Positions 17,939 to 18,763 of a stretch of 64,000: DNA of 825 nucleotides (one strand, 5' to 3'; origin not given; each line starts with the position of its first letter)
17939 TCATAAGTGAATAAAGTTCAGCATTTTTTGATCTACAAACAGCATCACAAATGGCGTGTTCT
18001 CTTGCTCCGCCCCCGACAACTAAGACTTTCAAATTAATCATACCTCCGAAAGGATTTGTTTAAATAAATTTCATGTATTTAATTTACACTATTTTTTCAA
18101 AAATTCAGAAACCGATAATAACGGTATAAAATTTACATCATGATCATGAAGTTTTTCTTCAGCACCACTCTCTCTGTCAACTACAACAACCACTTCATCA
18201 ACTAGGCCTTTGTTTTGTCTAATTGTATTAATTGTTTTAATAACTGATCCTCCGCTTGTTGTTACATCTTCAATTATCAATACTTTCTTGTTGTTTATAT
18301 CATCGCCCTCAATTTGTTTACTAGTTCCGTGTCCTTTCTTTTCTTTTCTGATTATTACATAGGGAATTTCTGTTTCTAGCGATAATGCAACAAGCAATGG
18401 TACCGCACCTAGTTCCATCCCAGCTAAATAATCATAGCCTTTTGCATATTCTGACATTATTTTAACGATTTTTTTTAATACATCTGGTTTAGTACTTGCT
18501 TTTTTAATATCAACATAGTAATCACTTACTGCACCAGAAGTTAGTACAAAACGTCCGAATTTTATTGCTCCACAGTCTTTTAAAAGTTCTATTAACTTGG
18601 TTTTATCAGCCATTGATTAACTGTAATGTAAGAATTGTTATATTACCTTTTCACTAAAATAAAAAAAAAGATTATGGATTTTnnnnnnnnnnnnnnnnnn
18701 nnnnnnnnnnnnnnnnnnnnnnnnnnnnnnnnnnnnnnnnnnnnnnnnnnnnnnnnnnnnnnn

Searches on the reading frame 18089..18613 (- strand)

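Call 20: search_protein_families(library=pfam, proteins=[window:18089-18613:-], max_evalue=0.001)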
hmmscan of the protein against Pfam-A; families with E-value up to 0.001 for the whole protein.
window:18089-18613:- (174 aa): 1 family
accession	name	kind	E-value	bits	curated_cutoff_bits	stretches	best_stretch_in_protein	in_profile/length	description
PF00156.33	Pribosyltran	-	7.1e-13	48.6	26.3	1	48-157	18-136/158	Phosphoribosyl transferase domain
